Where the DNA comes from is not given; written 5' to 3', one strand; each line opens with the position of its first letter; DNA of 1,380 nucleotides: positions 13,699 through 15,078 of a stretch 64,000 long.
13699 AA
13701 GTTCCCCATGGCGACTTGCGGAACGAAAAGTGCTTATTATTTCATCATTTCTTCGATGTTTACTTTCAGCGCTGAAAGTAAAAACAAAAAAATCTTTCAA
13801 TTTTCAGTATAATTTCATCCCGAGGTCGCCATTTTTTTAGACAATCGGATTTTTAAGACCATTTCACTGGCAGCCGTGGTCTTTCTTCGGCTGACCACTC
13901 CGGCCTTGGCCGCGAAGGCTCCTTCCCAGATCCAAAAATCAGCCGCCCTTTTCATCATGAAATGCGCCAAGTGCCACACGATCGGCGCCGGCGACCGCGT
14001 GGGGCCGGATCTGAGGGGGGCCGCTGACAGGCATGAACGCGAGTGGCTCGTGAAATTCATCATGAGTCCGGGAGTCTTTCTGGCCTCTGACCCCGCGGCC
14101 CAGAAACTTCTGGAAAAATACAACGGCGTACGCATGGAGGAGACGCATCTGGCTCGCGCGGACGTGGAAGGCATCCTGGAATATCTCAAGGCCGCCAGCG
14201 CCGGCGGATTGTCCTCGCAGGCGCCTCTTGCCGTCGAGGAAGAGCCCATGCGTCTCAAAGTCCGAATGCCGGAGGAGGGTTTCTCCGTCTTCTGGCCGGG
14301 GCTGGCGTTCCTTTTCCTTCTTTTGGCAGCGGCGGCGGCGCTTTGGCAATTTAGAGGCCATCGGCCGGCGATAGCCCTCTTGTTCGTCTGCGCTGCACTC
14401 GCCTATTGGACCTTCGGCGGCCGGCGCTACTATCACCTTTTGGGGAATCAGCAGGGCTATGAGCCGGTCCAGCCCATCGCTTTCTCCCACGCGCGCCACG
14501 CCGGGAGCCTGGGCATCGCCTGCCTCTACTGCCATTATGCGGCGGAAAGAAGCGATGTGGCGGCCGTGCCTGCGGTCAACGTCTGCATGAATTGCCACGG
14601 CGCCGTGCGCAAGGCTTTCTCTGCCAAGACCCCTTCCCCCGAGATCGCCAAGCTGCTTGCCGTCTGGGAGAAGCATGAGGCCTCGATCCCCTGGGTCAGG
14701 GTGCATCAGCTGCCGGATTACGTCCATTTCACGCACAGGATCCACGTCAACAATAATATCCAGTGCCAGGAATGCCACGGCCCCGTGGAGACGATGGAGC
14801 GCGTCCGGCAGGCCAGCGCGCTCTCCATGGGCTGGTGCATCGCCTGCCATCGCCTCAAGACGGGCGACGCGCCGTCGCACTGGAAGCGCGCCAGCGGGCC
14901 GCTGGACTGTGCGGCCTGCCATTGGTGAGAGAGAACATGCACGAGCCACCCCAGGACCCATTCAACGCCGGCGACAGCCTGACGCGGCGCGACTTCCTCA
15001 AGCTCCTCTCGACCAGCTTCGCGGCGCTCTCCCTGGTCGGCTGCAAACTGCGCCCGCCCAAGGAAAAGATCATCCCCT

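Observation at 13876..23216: Complete alternative complex III with heme-expanded ActA (6 hemes) and ActE (7 hemes)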

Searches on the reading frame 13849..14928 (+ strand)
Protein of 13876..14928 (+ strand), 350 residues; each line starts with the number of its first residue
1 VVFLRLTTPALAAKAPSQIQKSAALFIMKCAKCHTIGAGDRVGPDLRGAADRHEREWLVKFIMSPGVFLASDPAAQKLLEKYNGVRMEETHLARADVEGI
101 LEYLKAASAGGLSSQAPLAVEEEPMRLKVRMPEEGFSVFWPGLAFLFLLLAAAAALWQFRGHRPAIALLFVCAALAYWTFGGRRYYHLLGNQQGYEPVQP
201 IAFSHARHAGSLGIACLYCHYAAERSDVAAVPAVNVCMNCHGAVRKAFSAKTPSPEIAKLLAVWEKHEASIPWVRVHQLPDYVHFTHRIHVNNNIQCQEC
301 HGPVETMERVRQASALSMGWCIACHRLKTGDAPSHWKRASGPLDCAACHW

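Call 9: search_protein_families(library=pfam, proteins=[window:13876-14928:+], max_evalue=0.01)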
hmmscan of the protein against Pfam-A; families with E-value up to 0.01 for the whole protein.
window:13876-14928:+ (350 aa): 7 families
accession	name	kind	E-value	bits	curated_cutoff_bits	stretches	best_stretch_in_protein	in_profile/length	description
PF14522.11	Cytochrome_C7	-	2e-14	53.6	24.8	2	283-349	1-66/67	Cytochrome c7 and related cytochrome c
PF14537.11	Cytochrom_c3_2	-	8.4e-09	36.2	25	1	290-349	2-64/79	Cytochrome c3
PF02085.21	Cytochrom_CIII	-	1e-08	35.9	22.9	1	196-244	16-56/101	Class III cytochrome C family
PF00034.26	Cytochrom_C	-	2.9e-08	35.3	21.3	1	21-106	3-88/90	Cytochrome c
PF22113.1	Mtrc-MtrF_II-IV_dom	-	0.00098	19.1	30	0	215-349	8-163/176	Outer membrane cytochrome MtrC/MtrF-like, domains II/IV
PF13442.11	Cytochrome_CBB3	-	0.0019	18.9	27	1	19-62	3-41/68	Cytochrome C oxidase, cbb3-type, subunit III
PF09699.15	Paired_CXXCH_1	-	0.0021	18.1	20.6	0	318-349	6-36/41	Doubled CXXCH motif (Paired_CXXCH_1)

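Call 10: search_protein_families(library=ncbifam, proteins=[window:13876-14928:+], max_evalue=0.01)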
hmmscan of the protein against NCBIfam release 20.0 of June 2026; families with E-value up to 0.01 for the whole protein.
window:13876-14928:+ (350 aa): 11 families
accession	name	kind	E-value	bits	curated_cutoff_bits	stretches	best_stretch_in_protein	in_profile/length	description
NF041781.1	mnquin_red_QrcA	equivalog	1.5e-18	67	180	1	198-315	28-138/174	menaquinone reductase multiheme cytochrome c subunit QrcA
TIGR03508.1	decahem_SO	subfamily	1.5e-07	31.2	192.2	1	232-349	32-150/258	DmsE family decaheme c-type cytochrome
NF045713.1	CxxCH_16_HmcA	equivalog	6.6e-07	28.3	400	1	185-301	203-314/541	sulfate respiration complex hexadecaheme cytochrome HmcA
NF045722.1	c3_cytochr_TmcA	equivalog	1.1e-06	28.5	114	0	283-349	44-110/125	acidic tetraheme cytochrome c3 TmcA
NF041028.1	decahem_GSU2203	exception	1.5e-06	27.7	325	1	235-349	68-181/317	GSU2203 family decaheme c-type cytochrome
TIGR02603.1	CxxCH_TIGR02603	domain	2.2e-06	27.7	68.15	1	21-87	5-71/134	putative heme-binding domain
TIGR04485.1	thiosulf_SoxX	equivalog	0.00045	20.9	61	0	30-105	5-76/78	sulfur oxidation c-type cytochrome SoxX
NF047727.1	4hemeCytCCctA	equivalog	0.0005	20.2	180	0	295-332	58-94/109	tetraheme c-type cytochrome CctA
NF000612.0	PRK00019.1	equivalog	0.00054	19.5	70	0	292-331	11-48/72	50S ribosomal protein L31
NF043008.1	Cyt550_Brdyrhiz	equivalog_domain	0.0012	18.9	240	0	11-53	18-62/131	cytochrome c-550 CycA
NF050122.1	bc1_QcrC_actin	exception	0.003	16.9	200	0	12-77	34-95/253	cytochrome bc1 complex diheme cytochrome c subunit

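Call 12: search_solved_structures(query=window:13876-14928:+, max_evalue=0.01, show_alignments=3)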
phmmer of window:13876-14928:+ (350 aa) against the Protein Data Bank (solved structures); distinct sequences matched with E-value up to 0.01: 74 (the best 60 are shown).
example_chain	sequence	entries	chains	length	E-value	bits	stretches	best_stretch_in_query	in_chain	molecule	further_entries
6btm_A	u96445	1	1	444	1.2e-48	169.3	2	166-327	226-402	Alternative Complex III subunit A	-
6f0k_A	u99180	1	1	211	7.5e-34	120.6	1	192-327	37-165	Cytochrome c family protein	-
8k9e_A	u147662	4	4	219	3.3e-31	111.9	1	196-326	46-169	Cytochrome c7-like domain-containing protein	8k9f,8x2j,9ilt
6lod_A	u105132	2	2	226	4.6e-25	91.7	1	168-326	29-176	MULTIHEME_CYTC domain-containing protein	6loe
2l4d_A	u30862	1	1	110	5.8e-12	48.6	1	24-109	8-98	SCO1/SenC family protein/cytochrome c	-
3cp5_A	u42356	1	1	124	4.6e-05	25.9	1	19-107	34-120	Cytochrome c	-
7zs0_A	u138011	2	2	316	0.00011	24.7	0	17-70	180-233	Hypothetical (Diheme) protein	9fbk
7zs2_A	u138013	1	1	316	0.00011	24.7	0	17-70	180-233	Hypothetical (Diheme) protein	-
7zs1_A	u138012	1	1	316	0.00011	24.7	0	17-70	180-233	Hypothetical (Diheme) protein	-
6cuk_A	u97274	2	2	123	0.00018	24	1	19-107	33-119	Cytochrome c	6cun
1ytc_A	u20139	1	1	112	0.00048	22.6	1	16-55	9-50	YEAST ISO-2 CYTOCHROME C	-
1yea_A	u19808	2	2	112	0.00057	22.3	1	16-55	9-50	CYTOCHROME C | Cytochrome c iso-2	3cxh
9msz_A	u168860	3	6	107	0.0006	22.3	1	18-52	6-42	Cytochrome c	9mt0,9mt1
5dfs_A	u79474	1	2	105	0.0015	21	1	18-52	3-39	Cytochrome c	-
1raq_A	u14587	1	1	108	0.0015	20.9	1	19-54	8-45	REP A2 ISO-1-CYTOCHROME C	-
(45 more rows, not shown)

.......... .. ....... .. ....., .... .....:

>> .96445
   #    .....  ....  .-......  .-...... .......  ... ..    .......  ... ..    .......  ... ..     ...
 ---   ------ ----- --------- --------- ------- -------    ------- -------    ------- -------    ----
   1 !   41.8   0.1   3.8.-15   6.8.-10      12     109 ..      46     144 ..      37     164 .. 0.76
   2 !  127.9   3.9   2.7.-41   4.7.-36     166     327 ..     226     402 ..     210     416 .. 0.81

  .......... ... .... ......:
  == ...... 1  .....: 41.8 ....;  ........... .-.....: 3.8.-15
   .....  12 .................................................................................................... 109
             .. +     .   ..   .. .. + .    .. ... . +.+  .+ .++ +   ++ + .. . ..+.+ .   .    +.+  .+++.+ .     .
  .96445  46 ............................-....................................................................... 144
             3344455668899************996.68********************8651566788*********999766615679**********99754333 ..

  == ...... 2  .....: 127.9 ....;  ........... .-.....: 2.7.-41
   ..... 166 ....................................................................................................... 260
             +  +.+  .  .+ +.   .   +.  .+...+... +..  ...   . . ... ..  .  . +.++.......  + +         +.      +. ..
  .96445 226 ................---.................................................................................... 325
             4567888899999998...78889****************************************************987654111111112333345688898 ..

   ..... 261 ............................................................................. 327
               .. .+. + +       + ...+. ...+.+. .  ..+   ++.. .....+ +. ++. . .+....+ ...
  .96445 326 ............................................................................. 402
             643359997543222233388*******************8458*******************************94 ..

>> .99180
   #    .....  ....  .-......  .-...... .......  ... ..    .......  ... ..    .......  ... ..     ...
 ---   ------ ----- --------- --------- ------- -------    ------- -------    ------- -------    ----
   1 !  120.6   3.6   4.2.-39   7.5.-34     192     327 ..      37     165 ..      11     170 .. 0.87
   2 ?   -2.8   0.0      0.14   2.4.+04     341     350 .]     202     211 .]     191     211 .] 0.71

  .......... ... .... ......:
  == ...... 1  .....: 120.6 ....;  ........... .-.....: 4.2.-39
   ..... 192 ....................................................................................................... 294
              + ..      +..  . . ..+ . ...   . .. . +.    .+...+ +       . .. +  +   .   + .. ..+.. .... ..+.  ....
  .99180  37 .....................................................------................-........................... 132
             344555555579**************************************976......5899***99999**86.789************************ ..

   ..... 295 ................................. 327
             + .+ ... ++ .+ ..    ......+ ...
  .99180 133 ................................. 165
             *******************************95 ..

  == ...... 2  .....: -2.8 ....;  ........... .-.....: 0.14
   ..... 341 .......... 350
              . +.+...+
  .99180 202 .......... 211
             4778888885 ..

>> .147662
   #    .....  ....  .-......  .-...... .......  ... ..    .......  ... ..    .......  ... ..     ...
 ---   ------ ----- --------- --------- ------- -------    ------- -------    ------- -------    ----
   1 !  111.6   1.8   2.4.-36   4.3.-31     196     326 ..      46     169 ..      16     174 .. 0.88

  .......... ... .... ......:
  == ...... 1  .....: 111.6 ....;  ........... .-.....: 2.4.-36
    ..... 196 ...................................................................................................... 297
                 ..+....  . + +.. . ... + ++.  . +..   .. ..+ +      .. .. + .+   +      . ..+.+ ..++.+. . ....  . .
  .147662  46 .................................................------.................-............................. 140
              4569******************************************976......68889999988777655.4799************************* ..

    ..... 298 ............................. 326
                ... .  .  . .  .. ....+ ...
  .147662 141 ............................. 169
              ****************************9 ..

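Call 47: find_related_loci(query=A2, collection=genome_contigs, flank=10000)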
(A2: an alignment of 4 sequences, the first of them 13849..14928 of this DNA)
Query A2 (359 aa) in genome_contigs; peptide patterns used: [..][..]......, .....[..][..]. (x = any residue, [..] = any of these).
600 stretches matched a pattern (row limit reached: there are more); 590 encode a relative of the query (tblastn E <= 1e-3); the best 80 are kept; 80 distinct loci.
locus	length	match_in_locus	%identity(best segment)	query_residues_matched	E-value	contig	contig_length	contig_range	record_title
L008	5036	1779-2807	57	23-359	9e-126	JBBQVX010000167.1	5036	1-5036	MAG: Elusimicrobiota bacterium isolate Co_metawrap_2019 Cmw_2019_k141_26451386_length_5036_cov_6.0000, whole genome shot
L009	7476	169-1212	36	38-359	3e-64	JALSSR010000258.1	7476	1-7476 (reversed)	MAG: Bacteroidales bacterium isolate 356-308_metabat2_scaf2bin.063 356-308_scaffold_7075_c1, whole genome shotgun sequen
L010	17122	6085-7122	35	2-335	2e-57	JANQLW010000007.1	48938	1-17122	MAG: Bacteroidales bacterium isolate PL25a_bin.72 k99_2871504, whole genome shotgun sequence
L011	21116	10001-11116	36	29-359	1e-56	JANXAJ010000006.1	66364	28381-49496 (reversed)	MAG: Bacteroidia bacterium isolate SKYB116 NODE_6_length_66364_cov_6.292395, whole genome shotgun sequence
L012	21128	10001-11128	36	29-359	4e-55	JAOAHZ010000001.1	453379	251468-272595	MAG: Bacteroidia bacterium isolate SKW77 NODE_1_length_453379_cov_14.745249, whole genome shotgun sequence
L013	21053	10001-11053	32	1-335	3e-53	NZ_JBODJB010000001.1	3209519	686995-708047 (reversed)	Ferruginibacter sp. SUN002 contig1, whole genome shotgun sequence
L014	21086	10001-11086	33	7-335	2e-52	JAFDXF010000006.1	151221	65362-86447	MAG: Bacteroidetes bacterium isolate SZAS-18 CK_MAG-61__6__length-151221, whole genome shotgun sequence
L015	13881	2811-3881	34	3-335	1e-52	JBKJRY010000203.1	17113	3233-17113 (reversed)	MAG: Chitinophagaceae bacterium isolate ant_bin.555 k117_1871897, whole genome shotgun sequence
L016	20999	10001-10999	35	33-335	3e-52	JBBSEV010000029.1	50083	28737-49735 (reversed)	MAG: Chitinophagales bacterium isolate LS1_sbin.6 LS1_sbin.6_K_513582_L_50083_cov_73.7919, whole genome shotgun sequence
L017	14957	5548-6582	33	22-341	4e-52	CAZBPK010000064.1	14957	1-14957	MAG TPA_asm: uncultured Bacteroidia bacterium isolate binchicken_co23_238 genome assembly, contig: k141_203776, whole ge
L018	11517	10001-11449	34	3-340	4e-52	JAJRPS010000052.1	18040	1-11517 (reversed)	MAG: Bacteroidetes bacterium isolate Dive100_bin1.95 k141_571270, whole genome shotgun sequence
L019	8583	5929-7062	34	29-359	5e-52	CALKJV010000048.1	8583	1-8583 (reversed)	MAG: uncultured Bacteroidia bacterium isolate N1_Bin_METABAT__124_1 genome assembly, contig: c_000002963199, whole genom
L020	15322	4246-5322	33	2-335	9e-52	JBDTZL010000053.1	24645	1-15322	MAG: Ginsengibacter sp. isolate cluster4_bin.165 NODE_3216_length_24645_cov_15.456893, whole genome shotgun sequence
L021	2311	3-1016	34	33-335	3e-52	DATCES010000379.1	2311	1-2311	MAG TPA_asm: Mucilaginibacter sp. isolate SMAG_U7760 k141_265706, whole genome shotgun sequence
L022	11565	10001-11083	32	11-335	1e-51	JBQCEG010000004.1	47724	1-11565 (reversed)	MAG: Ginsengibacter sp. isolate bin114 k127_5305659, whole genome shotgun sequence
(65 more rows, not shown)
